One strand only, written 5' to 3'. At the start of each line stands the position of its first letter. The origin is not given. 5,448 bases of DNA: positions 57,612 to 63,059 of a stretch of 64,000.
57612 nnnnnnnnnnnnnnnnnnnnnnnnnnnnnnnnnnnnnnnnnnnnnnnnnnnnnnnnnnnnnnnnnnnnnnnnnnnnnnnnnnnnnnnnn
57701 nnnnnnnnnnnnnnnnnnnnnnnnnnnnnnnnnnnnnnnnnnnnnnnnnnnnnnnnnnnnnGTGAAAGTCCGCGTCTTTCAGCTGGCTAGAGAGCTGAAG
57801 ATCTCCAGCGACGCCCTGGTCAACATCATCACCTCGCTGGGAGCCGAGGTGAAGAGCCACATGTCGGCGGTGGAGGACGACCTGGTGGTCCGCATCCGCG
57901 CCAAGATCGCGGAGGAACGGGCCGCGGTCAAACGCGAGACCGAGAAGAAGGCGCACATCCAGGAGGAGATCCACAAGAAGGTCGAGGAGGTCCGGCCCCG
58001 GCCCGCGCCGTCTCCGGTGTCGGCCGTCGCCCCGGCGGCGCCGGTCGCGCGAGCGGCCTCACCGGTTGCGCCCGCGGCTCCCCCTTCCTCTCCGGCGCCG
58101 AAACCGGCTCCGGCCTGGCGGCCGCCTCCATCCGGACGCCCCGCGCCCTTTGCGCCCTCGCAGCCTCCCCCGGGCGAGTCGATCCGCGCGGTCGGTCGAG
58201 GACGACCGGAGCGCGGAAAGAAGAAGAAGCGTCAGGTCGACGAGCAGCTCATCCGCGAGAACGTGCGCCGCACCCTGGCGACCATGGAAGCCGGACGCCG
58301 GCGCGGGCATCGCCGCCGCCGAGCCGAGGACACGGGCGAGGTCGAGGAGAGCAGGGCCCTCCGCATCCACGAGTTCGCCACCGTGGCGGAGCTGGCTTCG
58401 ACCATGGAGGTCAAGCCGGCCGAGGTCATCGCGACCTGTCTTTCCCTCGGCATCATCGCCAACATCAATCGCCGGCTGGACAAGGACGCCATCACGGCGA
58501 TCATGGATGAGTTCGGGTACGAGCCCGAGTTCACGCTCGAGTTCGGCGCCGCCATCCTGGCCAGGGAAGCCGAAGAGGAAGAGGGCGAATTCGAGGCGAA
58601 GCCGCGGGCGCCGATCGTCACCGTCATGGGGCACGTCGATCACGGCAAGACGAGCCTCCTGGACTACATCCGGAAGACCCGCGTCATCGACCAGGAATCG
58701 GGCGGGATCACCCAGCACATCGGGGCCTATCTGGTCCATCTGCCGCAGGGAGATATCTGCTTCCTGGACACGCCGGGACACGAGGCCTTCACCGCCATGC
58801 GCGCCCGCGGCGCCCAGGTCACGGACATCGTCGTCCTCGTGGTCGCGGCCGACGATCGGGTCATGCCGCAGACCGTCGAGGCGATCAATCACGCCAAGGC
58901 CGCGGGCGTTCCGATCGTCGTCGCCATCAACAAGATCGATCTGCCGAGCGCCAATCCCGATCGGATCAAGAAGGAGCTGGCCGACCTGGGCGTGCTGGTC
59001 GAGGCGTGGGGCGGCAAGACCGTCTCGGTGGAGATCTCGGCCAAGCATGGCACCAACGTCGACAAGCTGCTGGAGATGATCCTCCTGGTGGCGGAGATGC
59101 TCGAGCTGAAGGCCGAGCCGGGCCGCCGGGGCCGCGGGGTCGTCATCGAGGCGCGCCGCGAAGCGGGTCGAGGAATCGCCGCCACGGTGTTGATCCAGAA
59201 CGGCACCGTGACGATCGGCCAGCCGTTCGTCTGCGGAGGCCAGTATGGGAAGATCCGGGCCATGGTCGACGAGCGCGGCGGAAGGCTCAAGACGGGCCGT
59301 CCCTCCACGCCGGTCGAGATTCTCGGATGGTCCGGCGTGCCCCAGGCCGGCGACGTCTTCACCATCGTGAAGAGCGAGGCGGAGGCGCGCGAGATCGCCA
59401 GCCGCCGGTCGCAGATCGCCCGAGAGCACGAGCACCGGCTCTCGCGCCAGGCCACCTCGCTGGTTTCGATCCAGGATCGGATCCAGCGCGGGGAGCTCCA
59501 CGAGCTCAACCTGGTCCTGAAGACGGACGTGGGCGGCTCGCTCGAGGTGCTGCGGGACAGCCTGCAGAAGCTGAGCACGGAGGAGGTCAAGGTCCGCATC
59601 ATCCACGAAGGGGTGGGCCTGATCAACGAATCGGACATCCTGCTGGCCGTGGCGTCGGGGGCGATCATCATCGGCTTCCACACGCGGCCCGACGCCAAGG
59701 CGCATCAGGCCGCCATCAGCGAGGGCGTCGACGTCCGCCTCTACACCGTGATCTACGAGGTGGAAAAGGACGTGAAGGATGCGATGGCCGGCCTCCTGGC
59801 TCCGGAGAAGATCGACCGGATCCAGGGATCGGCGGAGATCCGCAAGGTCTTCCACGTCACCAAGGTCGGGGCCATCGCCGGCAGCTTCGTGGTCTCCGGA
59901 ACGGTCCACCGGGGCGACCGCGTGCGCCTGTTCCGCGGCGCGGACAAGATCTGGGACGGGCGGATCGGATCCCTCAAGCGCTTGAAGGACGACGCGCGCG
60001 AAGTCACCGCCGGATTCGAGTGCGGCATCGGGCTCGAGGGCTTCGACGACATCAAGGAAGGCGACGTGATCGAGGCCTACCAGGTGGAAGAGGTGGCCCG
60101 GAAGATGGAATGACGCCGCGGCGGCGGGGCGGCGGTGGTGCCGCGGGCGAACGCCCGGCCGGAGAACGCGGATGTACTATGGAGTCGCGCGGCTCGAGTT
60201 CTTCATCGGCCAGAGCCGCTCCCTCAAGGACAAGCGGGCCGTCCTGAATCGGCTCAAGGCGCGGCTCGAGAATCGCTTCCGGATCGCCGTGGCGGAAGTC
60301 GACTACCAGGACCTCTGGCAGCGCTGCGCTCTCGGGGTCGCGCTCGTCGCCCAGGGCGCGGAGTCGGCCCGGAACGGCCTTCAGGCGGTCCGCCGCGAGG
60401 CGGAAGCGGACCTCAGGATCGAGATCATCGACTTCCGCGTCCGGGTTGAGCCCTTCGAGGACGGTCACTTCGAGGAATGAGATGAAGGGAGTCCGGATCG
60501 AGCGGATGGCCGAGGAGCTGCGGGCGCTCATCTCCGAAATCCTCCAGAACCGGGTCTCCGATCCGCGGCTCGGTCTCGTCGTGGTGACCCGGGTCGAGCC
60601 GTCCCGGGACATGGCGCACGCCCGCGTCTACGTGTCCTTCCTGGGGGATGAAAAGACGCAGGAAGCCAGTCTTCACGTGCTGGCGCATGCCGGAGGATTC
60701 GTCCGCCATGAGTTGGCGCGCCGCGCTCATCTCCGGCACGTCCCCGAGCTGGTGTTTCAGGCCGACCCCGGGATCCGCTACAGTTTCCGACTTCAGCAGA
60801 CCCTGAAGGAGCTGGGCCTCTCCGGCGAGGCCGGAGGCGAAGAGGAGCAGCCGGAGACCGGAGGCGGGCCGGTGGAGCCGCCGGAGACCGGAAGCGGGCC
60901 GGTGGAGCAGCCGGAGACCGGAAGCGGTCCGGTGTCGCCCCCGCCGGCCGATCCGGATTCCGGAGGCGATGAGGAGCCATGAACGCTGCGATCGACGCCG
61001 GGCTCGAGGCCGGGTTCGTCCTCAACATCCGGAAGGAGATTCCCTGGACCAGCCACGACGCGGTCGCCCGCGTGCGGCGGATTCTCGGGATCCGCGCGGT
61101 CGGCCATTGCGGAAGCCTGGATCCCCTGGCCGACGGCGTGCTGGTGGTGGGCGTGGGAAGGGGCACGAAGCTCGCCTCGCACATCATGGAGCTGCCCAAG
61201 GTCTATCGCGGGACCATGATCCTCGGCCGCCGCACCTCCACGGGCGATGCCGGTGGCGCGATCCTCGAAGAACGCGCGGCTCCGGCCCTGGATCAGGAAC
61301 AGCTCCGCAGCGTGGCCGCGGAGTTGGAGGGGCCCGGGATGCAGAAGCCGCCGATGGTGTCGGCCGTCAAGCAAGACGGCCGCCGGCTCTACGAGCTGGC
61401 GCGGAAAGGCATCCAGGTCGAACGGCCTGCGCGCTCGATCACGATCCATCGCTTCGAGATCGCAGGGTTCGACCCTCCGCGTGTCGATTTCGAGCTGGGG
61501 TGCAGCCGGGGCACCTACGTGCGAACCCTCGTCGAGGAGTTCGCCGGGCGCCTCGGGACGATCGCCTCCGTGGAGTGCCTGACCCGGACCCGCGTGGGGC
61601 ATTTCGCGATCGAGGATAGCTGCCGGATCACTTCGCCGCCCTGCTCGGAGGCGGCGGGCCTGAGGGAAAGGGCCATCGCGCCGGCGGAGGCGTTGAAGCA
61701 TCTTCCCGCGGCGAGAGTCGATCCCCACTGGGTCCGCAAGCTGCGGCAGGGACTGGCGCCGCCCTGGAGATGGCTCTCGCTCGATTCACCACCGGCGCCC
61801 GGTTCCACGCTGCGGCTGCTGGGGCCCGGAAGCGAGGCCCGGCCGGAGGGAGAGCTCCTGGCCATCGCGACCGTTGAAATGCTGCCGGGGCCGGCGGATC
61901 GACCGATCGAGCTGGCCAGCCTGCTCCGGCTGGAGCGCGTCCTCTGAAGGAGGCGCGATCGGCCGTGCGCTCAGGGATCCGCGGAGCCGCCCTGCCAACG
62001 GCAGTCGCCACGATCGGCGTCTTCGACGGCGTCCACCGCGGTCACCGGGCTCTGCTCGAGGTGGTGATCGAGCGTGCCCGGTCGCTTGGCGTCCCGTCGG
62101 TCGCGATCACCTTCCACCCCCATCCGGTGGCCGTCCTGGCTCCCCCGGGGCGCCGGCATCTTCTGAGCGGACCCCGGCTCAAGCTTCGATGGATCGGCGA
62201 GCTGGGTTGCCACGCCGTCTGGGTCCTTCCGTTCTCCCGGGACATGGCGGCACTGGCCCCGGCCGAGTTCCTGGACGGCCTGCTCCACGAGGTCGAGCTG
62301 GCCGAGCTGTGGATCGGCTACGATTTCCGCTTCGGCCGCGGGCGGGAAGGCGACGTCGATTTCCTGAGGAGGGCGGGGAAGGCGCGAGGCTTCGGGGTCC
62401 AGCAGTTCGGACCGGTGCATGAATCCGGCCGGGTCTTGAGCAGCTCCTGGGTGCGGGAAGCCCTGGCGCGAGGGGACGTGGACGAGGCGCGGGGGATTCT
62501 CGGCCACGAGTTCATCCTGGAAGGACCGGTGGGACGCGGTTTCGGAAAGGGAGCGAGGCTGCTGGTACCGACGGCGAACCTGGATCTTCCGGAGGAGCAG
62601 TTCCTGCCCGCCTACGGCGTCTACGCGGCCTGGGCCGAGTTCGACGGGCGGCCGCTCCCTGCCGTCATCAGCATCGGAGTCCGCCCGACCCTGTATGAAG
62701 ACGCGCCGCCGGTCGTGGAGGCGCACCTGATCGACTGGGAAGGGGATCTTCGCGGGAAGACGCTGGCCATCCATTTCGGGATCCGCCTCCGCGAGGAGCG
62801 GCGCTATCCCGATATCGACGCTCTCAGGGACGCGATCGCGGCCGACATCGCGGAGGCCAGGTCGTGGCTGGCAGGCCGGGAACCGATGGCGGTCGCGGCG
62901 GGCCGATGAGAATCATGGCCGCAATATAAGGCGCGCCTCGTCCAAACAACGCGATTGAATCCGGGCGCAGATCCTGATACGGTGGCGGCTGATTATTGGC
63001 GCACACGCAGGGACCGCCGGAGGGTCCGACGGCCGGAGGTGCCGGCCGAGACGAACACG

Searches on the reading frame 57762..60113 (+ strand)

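Call 16: search_protein_families(library=pfam, proteins=[window:57762-60113:+], max_evalue=0.001)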
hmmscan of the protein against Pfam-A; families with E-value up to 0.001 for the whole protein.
window:57762-60113:+ (783 aa): 8 families
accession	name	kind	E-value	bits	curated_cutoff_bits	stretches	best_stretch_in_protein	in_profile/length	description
PF11987.13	IF-2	-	1.2e-36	125.6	27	1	561-672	6-117/117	Translation-initiation factor 2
PF00009.33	GTP_EFTU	-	5.3e-34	117.9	26.5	1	284-442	4-184/188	Elongation factor Tu GTP binding domain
PF22042.2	EF-G_D2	-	2.1e-24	85.9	27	1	458-534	3-82/84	Elongation factor G domain 2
PF04760.21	IF2_N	-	2.2e-19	69.4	25.3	2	204-254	2-53/53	Translation initiation factor IF-2, N-terminal region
PF03144.31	GTP_EFTU_D2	-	1.8e-10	41.5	30.3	1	703-770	1-72/73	Elongation factor Tu domain 2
PF01926.29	MMR_HSR1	-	3.7e-09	37.1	21.9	1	286-391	2-113/113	50S ribosome-binding GTPase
PF00071.28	Ras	-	8.4e-06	25.9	21.6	1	287-441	3-157/162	Ras family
PF03193.22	RsgA_GTPase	-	5.5e-05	23.5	30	0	352-436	22-100/174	RsgA GTPase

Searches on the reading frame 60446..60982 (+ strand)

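Call 16: search_protein_families(library=pfam, proteins=[window:60446-60982:+], max_evalue=0.001)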
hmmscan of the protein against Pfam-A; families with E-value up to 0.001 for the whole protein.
window:60446-60982:+ (178 aa): 1 family
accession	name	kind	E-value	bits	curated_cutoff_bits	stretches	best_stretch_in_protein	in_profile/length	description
PF02033.23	RBFA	-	2.3e-29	102.2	34.7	1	17-119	1-104/105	Ribosome-binding factor A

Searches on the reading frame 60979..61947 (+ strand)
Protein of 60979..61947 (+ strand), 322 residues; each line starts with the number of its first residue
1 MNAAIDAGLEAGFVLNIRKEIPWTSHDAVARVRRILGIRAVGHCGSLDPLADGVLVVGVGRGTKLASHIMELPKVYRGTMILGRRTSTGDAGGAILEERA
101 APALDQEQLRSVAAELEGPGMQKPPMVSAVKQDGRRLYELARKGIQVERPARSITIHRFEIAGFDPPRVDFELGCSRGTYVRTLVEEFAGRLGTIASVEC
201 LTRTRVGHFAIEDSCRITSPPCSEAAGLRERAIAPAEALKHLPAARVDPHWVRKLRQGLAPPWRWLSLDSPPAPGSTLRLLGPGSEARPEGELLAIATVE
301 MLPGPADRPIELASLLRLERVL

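Call 16: search_protein_families(library=pfam, proteins=[window:60979-61947:+], max_evalue=0.001)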
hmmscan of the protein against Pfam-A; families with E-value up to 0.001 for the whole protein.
window:60979-61947:+ (322 aa): 2 families
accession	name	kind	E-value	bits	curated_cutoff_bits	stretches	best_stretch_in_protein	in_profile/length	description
PF01509.24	TruB_N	-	1.4e-50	172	27.3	1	33-181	1-149/149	TruB family pseudouridylate synthase (N terminal domain)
PF16198.10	TruB_C_2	-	0.00052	20.5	29.3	0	182-214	1-31/66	tRNA pseudouridylate synthase B C-terminal domain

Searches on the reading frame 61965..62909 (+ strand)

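Call 16: search_protein_families(library=pfam, proteins=[window:61965-62909:+], max_evalue=0.001)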
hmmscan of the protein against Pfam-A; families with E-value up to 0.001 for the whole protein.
window:61965-62909:+ (314 aa): 2 families
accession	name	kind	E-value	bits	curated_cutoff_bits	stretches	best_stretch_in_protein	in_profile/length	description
PF06574.18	FAD_syn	-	2.6e-40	138.2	27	1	12-161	7-157/158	FAD synthetase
PF01687.23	Flavokinase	-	5.9e-34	117.4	19.6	1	179-302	1-124/124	Riboflavin kinase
